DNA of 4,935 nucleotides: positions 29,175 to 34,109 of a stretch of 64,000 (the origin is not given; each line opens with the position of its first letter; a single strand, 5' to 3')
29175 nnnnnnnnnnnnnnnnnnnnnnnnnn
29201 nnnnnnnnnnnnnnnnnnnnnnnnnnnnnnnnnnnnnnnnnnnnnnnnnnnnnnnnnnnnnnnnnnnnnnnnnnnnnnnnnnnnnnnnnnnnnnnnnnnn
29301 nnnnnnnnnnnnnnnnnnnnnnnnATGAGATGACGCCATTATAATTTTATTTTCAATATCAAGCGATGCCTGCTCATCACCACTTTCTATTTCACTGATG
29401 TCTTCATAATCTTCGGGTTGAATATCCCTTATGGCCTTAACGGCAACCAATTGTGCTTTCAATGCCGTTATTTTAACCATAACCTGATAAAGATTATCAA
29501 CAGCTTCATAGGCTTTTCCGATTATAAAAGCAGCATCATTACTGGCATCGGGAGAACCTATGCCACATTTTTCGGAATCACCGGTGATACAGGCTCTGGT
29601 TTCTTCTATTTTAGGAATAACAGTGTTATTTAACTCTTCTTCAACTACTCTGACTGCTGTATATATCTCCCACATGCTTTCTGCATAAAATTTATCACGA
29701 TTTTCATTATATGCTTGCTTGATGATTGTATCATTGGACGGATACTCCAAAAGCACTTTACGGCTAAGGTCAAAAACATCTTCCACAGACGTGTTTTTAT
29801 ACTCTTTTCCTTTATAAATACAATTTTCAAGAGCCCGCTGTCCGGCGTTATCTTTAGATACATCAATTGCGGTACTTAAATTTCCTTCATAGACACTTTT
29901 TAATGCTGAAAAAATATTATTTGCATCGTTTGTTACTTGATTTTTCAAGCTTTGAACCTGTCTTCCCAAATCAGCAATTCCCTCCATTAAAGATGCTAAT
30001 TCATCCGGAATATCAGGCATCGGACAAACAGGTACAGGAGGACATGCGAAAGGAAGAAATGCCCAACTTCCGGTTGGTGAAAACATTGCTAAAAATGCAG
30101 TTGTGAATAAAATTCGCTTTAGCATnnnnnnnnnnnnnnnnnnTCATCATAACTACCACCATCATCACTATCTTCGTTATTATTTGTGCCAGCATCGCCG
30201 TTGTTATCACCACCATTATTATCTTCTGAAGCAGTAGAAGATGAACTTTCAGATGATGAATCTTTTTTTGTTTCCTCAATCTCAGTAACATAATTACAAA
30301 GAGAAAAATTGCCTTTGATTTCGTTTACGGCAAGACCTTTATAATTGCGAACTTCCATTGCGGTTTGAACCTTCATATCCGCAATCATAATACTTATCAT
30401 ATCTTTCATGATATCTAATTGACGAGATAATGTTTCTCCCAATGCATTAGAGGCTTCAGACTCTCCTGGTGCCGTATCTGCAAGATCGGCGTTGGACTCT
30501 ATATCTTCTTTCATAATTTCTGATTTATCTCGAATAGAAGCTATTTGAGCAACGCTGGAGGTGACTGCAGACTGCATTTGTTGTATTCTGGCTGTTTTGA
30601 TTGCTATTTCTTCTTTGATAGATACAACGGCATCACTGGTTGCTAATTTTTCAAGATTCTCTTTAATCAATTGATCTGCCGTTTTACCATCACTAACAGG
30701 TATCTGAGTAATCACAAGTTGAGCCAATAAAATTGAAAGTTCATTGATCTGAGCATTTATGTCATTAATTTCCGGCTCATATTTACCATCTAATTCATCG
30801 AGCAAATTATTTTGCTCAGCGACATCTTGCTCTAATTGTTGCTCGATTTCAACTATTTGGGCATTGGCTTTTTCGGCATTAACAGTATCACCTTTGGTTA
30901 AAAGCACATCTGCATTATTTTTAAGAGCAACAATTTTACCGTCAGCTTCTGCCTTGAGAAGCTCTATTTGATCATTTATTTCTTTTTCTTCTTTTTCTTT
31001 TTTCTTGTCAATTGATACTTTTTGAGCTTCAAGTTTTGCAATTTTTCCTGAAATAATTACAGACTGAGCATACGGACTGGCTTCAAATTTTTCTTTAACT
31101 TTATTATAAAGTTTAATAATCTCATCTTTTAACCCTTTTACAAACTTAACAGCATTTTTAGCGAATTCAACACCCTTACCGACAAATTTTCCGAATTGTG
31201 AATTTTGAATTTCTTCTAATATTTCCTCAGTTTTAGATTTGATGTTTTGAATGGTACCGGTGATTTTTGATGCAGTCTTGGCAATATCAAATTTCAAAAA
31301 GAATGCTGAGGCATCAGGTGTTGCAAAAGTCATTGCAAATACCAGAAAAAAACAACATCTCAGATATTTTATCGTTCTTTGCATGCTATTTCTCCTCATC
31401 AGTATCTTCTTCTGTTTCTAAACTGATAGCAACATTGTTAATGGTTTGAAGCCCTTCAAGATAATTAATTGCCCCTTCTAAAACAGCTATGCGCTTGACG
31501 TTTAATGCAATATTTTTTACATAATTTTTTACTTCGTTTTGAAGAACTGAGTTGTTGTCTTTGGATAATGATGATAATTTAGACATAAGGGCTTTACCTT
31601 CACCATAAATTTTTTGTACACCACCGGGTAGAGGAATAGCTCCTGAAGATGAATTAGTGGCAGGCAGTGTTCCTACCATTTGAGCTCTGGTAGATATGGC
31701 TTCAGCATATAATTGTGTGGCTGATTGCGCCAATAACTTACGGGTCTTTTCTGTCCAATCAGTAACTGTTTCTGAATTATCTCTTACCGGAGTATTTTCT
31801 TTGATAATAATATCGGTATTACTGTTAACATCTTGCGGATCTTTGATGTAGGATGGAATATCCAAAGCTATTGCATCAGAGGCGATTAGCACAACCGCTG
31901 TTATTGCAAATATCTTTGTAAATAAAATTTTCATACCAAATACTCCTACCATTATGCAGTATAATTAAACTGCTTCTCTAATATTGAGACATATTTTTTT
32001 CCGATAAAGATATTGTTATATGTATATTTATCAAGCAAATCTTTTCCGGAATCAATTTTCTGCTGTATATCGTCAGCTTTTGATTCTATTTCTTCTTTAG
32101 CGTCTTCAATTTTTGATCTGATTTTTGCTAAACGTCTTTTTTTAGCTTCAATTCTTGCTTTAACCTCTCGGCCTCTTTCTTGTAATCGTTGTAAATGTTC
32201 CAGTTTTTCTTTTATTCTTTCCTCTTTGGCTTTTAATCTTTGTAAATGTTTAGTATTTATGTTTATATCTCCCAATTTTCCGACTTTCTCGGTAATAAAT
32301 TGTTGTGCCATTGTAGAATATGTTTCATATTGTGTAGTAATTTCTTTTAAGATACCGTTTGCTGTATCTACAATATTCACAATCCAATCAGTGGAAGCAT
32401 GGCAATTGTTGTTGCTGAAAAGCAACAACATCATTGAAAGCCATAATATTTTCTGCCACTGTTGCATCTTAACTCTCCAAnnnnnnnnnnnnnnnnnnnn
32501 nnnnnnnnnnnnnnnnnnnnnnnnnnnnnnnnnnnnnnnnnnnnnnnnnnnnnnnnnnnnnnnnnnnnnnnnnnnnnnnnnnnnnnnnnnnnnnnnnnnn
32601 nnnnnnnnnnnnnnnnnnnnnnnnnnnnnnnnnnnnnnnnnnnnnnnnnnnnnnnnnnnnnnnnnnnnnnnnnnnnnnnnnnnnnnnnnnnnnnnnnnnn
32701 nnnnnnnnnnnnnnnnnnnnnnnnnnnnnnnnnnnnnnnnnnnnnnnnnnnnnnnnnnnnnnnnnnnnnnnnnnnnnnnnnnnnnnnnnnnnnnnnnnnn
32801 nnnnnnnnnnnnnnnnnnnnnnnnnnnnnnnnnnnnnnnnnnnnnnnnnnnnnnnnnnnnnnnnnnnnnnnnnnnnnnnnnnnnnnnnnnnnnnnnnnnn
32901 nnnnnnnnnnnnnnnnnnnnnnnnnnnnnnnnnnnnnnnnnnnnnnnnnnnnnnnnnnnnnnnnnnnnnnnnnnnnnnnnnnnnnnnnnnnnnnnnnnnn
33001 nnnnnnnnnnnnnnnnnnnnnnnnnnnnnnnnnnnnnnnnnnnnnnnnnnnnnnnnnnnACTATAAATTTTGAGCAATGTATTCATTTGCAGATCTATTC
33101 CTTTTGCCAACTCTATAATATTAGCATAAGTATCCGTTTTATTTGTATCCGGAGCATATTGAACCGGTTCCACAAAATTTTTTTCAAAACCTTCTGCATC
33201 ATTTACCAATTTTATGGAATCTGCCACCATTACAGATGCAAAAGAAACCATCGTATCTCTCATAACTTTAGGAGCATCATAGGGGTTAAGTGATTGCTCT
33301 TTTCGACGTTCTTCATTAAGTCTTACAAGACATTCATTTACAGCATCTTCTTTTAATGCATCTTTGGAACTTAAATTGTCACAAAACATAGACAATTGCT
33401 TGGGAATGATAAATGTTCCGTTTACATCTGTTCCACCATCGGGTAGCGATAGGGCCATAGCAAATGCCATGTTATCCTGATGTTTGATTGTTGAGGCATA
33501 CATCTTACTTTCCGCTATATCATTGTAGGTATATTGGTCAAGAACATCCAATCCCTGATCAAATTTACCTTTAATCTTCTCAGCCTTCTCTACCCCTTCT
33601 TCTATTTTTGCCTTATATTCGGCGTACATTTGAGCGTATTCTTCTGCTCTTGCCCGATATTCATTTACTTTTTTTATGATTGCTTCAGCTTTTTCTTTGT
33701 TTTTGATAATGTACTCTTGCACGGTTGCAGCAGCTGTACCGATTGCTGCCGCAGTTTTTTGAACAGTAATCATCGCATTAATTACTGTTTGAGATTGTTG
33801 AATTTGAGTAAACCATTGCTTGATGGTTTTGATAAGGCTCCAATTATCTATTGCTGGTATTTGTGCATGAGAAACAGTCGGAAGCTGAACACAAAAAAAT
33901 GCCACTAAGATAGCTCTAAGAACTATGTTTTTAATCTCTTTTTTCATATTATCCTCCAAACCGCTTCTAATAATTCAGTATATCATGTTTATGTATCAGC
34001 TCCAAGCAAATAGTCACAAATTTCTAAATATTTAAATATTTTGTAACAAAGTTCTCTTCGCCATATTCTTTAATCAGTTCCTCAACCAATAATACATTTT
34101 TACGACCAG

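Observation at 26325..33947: Five consecutive secreted coiled-coil proteins fill the slot between virB4 and virB8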

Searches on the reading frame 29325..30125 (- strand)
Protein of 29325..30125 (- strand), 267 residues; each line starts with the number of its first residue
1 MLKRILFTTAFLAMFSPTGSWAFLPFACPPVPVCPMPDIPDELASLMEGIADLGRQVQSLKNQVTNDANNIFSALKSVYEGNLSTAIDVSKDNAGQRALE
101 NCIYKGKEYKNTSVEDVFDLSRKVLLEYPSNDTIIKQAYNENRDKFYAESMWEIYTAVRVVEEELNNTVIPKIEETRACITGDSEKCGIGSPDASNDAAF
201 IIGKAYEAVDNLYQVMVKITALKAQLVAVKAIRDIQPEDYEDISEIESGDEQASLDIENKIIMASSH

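Call 68: search_solved_structures(query=A5, max_evalue=10, show_alignments=2)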
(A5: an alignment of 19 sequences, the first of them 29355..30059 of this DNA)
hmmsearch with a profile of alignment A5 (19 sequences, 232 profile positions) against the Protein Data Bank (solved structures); distinct sequences matched with E-value up to 10: 6.
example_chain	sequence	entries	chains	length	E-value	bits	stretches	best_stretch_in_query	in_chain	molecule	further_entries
2db0_A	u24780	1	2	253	0.022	17.5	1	35-114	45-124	253aa long hypothetical protein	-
5zuv_A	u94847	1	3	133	0.092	15.5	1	14-77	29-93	Spike glycoprotein,Spike glycoprotein,inhibitor EK1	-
5yl9_A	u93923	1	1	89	0.16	14.7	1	14-64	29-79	Spike glycoprotein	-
7wxz_A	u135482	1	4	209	1.5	11.5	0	16-64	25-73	Spike protein S2'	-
8rv2_E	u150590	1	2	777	1.7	11.3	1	19-123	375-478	Isoform 2 of Inverted formin-2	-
5zhy_A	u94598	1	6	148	4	10.1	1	14-58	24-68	Spike glycoprotein, Spike glycoprotein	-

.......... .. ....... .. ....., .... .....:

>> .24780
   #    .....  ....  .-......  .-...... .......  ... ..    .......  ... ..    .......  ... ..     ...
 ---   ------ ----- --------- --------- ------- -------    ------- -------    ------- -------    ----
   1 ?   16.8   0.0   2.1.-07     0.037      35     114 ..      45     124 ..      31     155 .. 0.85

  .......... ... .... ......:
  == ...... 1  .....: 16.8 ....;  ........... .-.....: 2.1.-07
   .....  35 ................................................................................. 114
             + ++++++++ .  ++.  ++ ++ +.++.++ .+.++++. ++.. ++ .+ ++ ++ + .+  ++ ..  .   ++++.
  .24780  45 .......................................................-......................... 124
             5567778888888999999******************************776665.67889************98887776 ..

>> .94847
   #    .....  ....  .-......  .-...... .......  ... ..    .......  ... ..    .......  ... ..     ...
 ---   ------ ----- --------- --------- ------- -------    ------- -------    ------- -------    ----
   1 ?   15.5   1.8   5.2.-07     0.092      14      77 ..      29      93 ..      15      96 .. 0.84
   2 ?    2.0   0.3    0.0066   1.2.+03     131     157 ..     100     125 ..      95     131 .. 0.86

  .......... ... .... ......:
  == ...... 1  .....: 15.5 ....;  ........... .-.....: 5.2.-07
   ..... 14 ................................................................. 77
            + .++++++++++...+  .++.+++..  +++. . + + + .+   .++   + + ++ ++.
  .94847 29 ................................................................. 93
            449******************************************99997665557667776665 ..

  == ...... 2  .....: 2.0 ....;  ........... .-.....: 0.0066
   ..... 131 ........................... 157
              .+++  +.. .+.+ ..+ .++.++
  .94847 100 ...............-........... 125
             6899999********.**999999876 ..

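Call 79: search_protein_representatives(alignment_id=A7)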
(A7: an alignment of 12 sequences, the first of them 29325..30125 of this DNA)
Query: 12 sequences, 277 profile positions. Proteins with E-value up to 0.001 (for the whole library): 145; up to 1e-10: 98; up to 1e-30: 22. The best 145 are listed.
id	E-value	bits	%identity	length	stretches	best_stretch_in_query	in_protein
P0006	2.4e-132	456.8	-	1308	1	1-277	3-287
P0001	3.1e-105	367.9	-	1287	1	1-257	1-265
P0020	7.7e-97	340.3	-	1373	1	2-276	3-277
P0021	2.6e-82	292.6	-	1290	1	6-268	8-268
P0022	4.6e-75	268.9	-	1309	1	4-274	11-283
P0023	3.7e-74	265.9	-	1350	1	1-276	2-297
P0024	1.0e-70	254.6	-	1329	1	2-276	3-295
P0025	8.3e-69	248.4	-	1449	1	2-264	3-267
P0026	5.3e-62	226.0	-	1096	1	4-260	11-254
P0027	9.7e-57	208.8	-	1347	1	7-237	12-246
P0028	6.7e-48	179.8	-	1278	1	4-242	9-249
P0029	5.3e-47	176.9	-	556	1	8-257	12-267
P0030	1.9e-42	161.9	-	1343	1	1-267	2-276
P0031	1.2e-35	139.6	-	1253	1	5-251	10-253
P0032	1.1e-34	136.5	-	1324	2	1-273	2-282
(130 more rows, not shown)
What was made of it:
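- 26325..30125 (-): P5, 1266 aa. Signal peptide; an N-terminal ~210-aa domain (CPMPD motif, three long helices and a small insert); long helices; a conserved non-helical Cys region at about aa 860-1110; a helical C-terminus ending PYCSNY. The N-domain matches 145 50%-identity clusters: call 79.
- Tried and rejected: It was rerun on the N-domain (call 79).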

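Call 81: search_protein_families(library=pfam, alignment_id=A9, max_evalue=0.01)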
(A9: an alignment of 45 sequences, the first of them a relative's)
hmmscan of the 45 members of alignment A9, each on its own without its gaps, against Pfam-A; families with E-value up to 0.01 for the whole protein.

A. member 1, P0060 (252 aa): 0 families

B. families by the number of members that match (of 45 scanned): 15 families
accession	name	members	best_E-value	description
PF01442.23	Apolipoprotein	2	1.2e-06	Apolipoprotein A1/A4/E domain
PF23067.1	MG280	2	0.0058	Uncharacterised protein MG280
PF12002.13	MgsA_C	1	7e-43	MgsA AAA+ ATPase C terminal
PF12833.13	HTH_18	1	1.1e-14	Helix-turn-helix domain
PF00208.27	ELFV_dehydrog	1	1.5e-14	Glutamate/Leucine/Phenylalanine/Valine dehydrogenase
PF00165.29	HTH_AraC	1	3e-14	Bacterial regulatory helix-turn-helix proteins, AraC family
PF06489.16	Orthopox_A49R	1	0.00067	Orthopoxvirus A49R protein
PF05714.16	PFam54_60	1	0.0028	Borrelia Bbcrasp-1 domain containing protein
PF04513.17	Baculo_PEP_C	1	0.0034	Baculovirus polyhedron envelope protein, PEP, C terminus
PF22638.1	FlgK_D1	1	0.0038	Flagellar hook-associated protein FlgK helical domain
PF21356.2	Vps27_GAT-like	1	0.0041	Vacuolar protein sorting-associated protein 27, GAT-like domain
PF09510.15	Rtt102p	1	0.0055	Rtt102p-like transcription regulator protein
PF07464.16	ApoLp-III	1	0.006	Apolipophorin-III precursor (apoLp-III)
PF08651.15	DASH_Duo1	1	0.0065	DASH complex subunit Duo1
PF16702.10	DUF5063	1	0.0072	Domain of unknown function (DUF5063)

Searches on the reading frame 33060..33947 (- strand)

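Call 22: search_protein_families(library=pfam, alignment_id=A1, max_evalue=1)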
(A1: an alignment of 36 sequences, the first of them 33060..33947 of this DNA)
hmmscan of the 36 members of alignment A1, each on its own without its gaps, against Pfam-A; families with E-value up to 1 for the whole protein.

A. member 1, window:33060-33947:- (296 aa): 7 families
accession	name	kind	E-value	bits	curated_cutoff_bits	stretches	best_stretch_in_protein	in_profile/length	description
PF16677.11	GP3_package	-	0.097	13.3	29.4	1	37-97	11-71/105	DNA-packaging protein gp3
PF25426.1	AAA_lid_BCS1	-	0.17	12.3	27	1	72-96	36-60/60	Mitochondrial chaperone BCS1-like, ATPase lid domain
PF15035.11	Rootletin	-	0.18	12.2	36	1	92-221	2-89/188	Ciliary rootlet component, centrosome cohesion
PF04212.24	MIT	-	0.22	12.1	30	1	82-103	42-63/66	MIT (microtubule interacting and transport) domain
PF10158.14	LOH1CR12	-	0.27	11.8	24.7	1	51-136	25-110/131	Tumour suppressor protein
PF23129.1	DotZ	-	0.3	11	27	1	27-142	125-242/293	DotZ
PF14235.11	DUF4337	-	0.35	11.4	27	0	27-111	31-117/161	Domain of unknown function (DUF4337)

B. families by the number of members that match (of 36 scanned): 353 families (the first 25 are shown)
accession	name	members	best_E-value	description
PF19745.5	FUT8_N_cat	11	0.0033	Alpha-(1,6)-fucosyltransferase N- and catalytic domains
PF06008.19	Laminin_I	9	8.5e-10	Laminin Domain I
PF21007.2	FBF1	8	1.6e-06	Fas-binding factor 1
PF07889.17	DUF1664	8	2.5e-05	Protein of unknown function (DUF1664)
PF06785.16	UPF0242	8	0.0002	Uncharacterised protein family (UPF0242) N-terminus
PF23067.1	MG280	8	0.00022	Uncharacterised protein MG280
PF07926.17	TPR_MLP1_2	7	0.00018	TPR/MLP1/MLP2-like protein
PF06103.16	DUF948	7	0.0004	Bacterial protein of unknown function (DUF948)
PF05478.16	Prominin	7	0.00047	Prominin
PF11932.13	DUF3450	7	0.00056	Protein of unknown function (DUF3450)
PF06419.17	COG6_N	6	1.6e-05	Conserved oligomeric complex COG6, N-terminal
PF02601.20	Exonuc_VII_L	6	0.00013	Exonuclease VII, large subunit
PF18595.6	Nuf2_DHR10-like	6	0.00049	Nuf2, DHR10-like domain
PF04513.17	Baculo_PEP_C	6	0.00067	Baculovirus polyhedron envelope protein, PEP, C terminus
PF13605.11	DUF4141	6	0.0022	Domain of unknown function (DUF4141)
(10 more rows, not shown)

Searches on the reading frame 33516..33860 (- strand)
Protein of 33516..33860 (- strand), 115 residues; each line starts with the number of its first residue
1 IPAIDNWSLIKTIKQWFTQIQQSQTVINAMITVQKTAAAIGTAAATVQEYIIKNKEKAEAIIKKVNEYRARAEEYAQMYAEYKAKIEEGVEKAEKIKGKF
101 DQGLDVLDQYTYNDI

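Call 69: search_solved_structures(query=A6, max_evalue=10)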
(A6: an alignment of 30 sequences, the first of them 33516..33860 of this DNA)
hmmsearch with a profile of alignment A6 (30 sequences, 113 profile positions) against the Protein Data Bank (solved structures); distinct sequences matched with E-value up to 10: 50.
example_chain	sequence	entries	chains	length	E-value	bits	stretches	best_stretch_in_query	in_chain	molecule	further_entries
9r2o_A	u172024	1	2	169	0.0049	20.3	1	28-91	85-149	N5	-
7jqe_A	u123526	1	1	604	0.079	16.4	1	63-104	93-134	ESAT-6/WXG100 secretion system protein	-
4xa3_A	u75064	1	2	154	0.13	15.7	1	42-105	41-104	Gp7-MYH7(1361-1425)-Eb1 chimera protein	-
7bau_A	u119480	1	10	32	0.13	15.7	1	8-35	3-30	CC-Type2-(TgLaId)4-W19BrPhe.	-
5cwt_A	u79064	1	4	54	0.16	15.4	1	56-91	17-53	Nucleoporin NUP57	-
4mvd_B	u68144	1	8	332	0.17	15.3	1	42-80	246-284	Choline-phosphate cytidylyltransferase A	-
6pf2_A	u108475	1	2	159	0.2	15.1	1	42-109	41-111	Myosin, heavy polypeptide 7, cardiac muscle, beta variant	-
5wjb_A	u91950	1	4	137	0.25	14.8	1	42-112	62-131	Capsid assembly scaffolding protein,Myosin-7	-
9y5f_B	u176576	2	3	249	0.33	14.4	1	47-98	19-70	sc-t-SNARE-5.s.8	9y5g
3gaa_A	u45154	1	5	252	0.34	14.3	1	52-92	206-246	uncharacterized protein Ta1441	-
5cws_E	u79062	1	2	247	0.38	14.2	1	56-92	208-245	Nucleoporin NUP57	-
4i0x_B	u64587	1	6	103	0.39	14.1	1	45-107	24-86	ESAT-6-like protein MAB_3113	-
3he4_B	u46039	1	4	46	0.44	14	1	53-92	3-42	SYNZIP5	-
2kk9_A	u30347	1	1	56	0.49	13.8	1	60-103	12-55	M protein, serotype 5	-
7tbi_O1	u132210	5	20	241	0.61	13.5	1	56-91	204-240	Nup49 | NUP54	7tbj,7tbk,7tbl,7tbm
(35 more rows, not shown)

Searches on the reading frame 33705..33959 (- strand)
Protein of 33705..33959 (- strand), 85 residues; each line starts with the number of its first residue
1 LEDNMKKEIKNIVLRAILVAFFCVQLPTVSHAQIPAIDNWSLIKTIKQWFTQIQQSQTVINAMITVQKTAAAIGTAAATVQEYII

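Call 78: search_protein_families(library=pfam, alignment_id=A8, max_evalue=0.1)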
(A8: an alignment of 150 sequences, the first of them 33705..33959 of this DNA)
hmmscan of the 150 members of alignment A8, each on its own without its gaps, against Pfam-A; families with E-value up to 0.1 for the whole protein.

A. member 1, window:33705-33959:- (85 aa): 1 family
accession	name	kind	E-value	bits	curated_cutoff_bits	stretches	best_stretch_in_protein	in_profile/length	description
PF01616.22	Orbi_NS3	-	0.035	14.1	27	1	5-70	73-139/179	Orbivirus NS3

B. families by the number of members that match (of 150 scanned): 134 families (the first 25 are shown)
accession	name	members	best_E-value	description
PF13605.11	DUF4141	7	0.00026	Domain of unknown function (DUF4141)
PF06103.16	DUF948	7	0.0013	Bacterial protein of unknown function (DUF948)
PF13786.12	DUF4179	4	0.0044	Domain of unknown function (DUF4179)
PF11932.13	DUF3450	3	6.6e-05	Protein of unknown function (DUF3450)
PF10157.14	BORCS6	3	0.0033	BLOC-1-related complex sub-unit 6 C-terminal helix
PF04977.20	DivIC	3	0.036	Septum formation initiator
PF20663.3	COG4_N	2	0.0013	Conserved oligomeric Golgi complex subunit 4, N-terminal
PF02403.27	Seryl_tRNA_N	2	0.0032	Seryl-tRNA synthetase N-terminal domain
PF25450.1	Rab11-FIP3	2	0.0052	Rab11-FIP3-like domain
PF24423.1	OVT1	2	0.0061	Major antigen, helical domain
PF05778.17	Apo-CIII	2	0.0065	Apolipoprotein CIII (Apo-CIII)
PF05600.17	CDK5RAP3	2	0.0081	CDK5 regulatory subunit-associated protein 3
PF12963.12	DUF3852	2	0.0085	Protein of unknown function (DUF3852)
PF20535.3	DUF6750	2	0.015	Family of unknown function (DUF6750)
PF06009.19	Laminin_II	2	0.025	Laminin Domain II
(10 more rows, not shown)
